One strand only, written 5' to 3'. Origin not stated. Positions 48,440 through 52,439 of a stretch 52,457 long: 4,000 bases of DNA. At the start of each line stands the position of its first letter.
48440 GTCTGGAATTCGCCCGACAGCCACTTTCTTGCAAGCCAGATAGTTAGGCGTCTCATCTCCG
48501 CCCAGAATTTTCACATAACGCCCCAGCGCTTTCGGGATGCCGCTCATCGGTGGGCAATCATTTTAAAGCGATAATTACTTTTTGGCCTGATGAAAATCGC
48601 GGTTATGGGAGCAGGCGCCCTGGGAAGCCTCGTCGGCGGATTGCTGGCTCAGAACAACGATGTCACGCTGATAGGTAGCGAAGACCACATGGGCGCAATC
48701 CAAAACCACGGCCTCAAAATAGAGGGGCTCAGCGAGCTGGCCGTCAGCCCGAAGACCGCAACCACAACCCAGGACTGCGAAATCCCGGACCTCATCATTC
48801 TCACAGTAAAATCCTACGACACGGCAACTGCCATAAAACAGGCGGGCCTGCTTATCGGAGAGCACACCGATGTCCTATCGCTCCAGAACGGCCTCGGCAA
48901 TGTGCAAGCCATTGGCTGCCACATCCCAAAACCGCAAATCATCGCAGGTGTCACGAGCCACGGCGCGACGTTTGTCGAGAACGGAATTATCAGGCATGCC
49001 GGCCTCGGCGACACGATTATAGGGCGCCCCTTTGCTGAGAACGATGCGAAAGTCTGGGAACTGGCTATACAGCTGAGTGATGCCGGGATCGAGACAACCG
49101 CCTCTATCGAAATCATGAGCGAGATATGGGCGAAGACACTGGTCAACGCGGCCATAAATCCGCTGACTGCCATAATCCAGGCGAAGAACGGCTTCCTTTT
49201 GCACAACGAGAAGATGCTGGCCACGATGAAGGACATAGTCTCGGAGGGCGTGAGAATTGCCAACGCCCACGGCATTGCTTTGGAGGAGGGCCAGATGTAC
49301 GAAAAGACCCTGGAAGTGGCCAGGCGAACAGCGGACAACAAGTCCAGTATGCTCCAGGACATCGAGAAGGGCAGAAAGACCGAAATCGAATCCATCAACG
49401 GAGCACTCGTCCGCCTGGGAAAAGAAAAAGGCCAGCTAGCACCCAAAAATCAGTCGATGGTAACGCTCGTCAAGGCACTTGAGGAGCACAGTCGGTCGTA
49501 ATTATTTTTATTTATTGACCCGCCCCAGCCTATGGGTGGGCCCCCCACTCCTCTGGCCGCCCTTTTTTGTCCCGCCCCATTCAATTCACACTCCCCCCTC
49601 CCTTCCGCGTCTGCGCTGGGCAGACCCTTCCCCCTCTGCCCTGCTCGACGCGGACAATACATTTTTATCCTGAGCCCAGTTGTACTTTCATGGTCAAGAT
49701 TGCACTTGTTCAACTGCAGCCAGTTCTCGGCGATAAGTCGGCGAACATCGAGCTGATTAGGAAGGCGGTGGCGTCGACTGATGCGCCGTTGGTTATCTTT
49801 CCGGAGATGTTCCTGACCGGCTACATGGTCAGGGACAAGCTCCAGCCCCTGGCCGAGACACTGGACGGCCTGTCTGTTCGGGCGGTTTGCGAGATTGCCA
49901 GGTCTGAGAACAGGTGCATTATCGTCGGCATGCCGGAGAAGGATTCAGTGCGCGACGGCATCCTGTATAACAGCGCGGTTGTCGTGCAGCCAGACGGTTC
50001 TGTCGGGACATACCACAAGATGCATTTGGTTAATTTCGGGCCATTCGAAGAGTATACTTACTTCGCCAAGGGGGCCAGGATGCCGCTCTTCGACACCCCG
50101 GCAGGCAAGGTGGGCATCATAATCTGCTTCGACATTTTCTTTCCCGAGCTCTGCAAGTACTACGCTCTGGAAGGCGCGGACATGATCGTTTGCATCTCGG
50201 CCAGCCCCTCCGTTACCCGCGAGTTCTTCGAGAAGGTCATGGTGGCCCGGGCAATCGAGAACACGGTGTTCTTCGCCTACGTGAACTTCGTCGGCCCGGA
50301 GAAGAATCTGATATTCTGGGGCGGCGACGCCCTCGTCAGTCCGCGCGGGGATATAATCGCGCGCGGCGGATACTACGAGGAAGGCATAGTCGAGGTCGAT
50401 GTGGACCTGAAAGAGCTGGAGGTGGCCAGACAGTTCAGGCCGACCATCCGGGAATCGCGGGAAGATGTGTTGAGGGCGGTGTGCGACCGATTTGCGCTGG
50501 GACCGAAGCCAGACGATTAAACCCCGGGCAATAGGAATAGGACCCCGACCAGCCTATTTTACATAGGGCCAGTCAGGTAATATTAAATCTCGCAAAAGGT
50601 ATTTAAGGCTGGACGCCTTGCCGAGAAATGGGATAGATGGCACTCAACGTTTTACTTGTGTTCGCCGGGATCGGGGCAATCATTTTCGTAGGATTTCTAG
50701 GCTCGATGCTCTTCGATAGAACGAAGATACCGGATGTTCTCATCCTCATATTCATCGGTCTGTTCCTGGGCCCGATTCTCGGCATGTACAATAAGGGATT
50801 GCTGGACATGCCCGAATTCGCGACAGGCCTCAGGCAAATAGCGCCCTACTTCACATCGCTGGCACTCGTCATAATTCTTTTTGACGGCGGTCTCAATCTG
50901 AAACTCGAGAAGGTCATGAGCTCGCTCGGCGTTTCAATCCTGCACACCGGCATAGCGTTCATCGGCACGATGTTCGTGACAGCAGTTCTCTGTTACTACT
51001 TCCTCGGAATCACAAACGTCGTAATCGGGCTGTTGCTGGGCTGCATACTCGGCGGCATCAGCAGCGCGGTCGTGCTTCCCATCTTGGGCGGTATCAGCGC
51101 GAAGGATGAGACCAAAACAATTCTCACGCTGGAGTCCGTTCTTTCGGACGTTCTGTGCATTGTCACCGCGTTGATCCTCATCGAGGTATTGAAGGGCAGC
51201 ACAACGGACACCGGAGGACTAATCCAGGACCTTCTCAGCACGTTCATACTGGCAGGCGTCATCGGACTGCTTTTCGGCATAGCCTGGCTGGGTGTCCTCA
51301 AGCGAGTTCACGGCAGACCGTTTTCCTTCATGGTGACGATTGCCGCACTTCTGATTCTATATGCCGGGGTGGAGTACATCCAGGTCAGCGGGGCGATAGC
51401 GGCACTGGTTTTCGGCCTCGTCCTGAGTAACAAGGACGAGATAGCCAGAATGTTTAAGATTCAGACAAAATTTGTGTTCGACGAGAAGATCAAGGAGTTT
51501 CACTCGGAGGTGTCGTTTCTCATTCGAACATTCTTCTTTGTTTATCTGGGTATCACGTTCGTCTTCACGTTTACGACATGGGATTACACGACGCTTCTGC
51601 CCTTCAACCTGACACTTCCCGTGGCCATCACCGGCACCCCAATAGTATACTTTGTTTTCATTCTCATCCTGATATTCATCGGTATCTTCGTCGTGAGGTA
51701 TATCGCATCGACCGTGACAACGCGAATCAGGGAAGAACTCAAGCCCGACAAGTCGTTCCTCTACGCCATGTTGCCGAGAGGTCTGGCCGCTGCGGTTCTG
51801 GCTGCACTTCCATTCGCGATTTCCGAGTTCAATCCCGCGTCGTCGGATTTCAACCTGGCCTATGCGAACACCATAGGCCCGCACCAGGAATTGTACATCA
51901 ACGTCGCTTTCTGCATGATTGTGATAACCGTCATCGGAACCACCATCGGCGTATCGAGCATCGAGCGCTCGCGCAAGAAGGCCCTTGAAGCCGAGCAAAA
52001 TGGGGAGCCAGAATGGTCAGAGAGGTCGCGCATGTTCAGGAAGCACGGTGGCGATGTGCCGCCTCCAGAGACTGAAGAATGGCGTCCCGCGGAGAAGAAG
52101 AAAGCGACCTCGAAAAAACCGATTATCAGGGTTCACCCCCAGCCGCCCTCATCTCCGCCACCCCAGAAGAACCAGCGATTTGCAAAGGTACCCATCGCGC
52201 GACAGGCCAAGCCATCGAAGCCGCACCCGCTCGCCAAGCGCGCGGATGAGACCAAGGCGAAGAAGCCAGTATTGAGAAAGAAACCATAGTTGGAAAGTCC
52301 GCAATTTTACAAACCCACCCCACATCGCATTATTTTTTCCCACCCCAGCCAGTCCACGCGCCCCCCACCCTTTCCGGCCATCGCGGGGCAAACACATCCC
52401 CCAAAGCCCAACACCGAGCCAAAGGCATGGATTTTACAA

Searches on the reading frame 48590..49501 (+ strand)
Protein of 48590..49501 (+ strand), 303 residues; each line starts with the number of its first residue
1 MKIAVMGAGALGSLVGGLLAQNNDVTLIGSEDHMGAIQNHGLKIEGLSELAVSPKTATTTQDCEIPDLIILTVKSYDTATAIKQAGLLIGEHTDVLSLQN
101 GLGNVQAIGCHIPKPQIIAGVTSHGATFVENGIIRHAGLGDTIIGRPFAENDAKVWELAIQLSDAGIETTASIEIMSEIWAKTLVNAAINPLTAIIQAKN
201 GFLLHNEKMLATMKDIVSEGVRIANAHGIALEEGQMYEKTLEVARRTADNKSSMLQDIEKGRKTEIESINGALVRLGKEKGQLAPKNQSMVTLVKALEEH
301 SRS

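Call 14: search_protein_families(library=pfam, proteins=[window:48590-49501:+])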
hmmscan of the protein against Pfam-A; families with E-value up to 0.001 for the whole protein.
window:48590-49501:+ (303 aa): 2 families
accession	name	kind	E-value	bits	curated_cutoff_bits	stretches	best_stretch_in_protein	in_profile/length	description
PF08546.17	ApbA_C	-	6.8e-40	136.7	22.7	1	175-298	2-125/125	Ketopantoate reductase PanE/ApbA C terminal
PF02558.23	ApbA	-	3.3e-36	124.6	22.2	1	3-146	1-147/150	Ketopantoate reductase PanE/ApbA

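Call 29: find_homologous_proteins(query=window:48590-49498:+, max_evalue=1e-20)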
Query window:48590-49498:+ (303 aa): 4414 proteins with E <= 1e-20 among 8000 candidates; the best 120 are listed.
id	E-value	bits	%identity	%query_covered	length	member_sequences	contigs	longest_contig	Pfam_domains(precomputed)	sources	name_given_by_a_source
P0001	4.3e-189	644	100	100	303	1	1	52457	PF02558.23,PF08546.18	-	-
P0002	5.5e-91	323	54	98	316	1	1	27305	PF02558.23,PF08546.18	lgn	-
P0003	3.7e-89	317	52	99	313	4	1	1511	PF02558.23,PF08546.18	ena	-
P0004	1.1e-82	295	49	97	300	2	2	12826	PF02558.23,PF08546.18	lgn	-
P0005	1.3e-82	295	49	98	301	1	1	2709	PF02558.23,PF08546.18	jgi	jgi:2-dehydropantoate 2-reductase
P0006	1.6e-81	292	48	99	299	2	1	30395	PF02558.23,PF08546.18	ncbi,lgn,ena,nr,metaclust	ncbi:MAG: hypothetical protein AYK23_03055 [Candidatus Proteinoplasmatales archaeon SG8-5]|nr:MAG: h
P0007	4.8e-81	290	48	99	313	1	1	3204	PF02558.23,PF08546.18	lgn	-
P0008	1.9e-79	285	48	98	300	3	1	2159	PF02558.23,PF08546.18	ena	-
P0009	3.0e-78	281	48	100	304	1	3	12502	PF02558.23,PF08546.18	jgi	jgi:2-dehydropantoate 2-reductase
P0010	1.6e-77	279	51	98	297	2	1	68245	PF02558.23,PF08546.18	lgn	-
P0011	2.2e-77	278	48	100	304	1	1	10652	PF02558.23,PF08546.18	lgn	-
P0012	2.7e-77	278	47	99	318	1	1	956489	PF02558.23,PF08546.18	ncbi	-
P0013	2.8e-77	278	46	98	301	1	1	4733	PF02558.23,PF01210.30,PF08546.18,PF03807.24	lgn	-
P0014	6.5e-77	277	50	97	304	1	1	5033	PF02558.23,PF08546.18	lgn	-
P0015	7.8e-77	276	47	98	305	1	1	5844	PF02558.23,PF08546.18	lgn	-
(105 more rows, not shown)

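Call 30: find_encoding_contigs(protein=P0001, flank=3000, max_places=5)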
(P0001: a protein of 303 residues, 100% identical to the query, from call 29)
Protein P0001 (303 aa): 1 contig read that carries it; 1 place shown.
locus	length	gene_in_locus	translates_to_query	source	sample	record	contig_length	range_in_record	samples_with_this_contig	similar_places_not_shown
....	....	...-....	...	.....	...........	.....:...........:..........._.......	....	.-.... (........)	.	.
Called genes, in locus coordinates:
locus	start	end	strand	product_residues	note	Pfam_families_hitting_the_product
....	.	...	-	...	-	?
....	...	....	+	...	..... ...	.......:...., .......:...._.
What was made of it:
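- On REP / REPIN (RAYT-mobilised): Assemblies break at copies (calls 29, 30).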

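Call 31: find_encoding_contigs(protein=P0002, flank=10000, max_places=5)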
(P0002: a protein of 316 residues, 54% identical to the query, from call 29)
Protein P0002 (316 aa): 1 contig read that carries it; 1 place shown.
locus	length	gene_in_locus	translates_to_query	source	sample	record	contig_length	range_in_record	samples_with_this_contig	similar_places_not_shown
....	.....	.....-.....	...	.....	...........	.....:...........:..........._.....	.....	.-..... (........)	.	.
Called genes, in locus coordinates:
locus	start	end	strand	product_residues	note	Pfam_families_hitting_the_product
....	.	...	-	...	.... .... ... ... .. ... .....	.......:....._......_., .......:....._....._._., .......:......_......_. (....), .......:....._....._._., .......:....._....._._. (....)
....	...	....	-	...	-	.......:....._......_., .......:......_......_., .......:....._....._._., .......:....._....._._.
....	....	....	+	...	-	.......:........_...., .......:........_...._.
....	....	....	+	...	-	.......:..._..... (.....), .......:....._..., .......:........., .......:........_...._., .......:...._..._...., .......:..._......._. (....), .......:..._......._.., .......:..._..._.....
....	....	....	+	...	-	-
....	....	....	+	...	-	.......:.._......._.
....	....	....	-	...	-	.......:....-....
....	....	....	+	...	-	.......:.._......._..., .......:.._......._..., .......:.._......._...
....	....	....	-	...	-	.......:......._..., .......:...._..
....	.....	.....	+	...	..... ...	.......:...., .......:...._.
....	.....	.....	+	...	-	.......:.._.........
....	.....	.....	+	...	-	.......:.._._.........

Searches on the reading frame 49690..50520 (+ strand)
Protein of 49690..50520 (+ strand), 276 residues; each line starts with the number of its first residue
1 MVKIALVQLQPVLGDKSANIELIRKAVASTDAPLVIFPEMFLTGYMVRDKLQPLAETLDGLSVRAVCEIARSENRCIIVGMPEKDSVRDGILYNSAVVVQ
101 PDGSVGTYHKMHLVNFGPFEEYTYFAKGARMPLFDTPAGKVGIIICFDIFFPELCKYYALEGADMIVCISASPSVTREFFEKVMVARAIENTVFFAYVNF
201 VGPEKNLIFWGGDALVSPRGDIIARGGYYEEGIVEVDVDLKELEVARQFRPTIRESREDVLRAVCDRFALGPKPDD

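Call 14: search_protein_families(library=pfam, proteins=[window:49690-50520:+])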
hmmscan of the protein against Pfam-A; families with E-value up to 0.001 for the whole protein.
window:49690-50520:+ (276 aa): 1 family
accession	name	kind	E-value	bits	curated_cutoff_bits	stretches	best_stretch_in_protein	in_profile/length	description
PF00795.27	CN_hydrolase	-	5.1e-52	177.2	23.2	1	3-248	1-256/256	Carbon-nitrogen hydrolase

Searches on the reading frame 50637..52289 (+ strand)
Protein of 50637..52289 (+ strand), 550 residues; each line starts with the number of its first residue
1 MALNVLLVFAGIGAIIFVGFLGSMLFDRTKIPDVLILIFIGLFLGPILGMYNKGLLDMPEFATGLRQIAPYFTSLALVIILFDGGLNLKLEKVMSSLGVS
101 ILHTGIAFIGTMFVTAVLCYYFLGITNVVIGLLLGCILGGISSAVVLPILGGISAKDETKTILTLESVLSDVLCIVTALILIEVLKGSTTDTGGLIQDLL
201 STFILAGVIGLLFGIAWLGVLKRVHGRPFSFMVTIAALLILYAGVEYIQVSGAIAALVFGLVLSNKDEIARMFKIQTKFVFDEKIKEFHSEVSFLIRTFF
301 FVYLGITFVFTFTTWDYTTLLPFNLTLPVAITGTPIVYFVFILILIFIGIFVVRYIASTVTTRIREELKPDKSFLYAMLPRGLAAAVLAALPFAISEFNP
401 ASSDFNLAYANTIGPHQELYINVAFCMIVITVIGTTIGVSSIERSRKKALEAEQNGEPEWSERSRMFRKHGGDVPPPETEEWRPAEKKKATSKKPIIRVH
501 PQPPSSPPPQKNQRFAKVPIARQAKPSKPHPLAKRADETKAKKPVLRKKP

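Call 14: search_protein_families(library=pfam, proteins=[window:50637-52289:+])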
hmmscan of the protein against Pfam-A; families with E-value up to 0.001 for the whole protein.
window:50637-52289:+ (550 aa): 1 family
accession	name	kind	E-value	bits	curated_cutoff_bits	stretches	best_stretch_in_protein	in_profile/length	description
PF00999.27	Na_H_Exchanger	-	1.9e-35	122.9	26.2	1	20-438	5-370/375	Sodium/hydrogen exchanger, transmembrane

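Call 28: find_encoding_contigs(protein=window:50637-52289:+, flank=10000, max_places=10)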
Protein window:50637-52289:+ (550 aa): no gene with exactly this product is on record in the collection.
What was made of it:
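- Tried and rejected: The predicted Na+/H+ exchanger sequence was not on record in the contig index (call 28).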
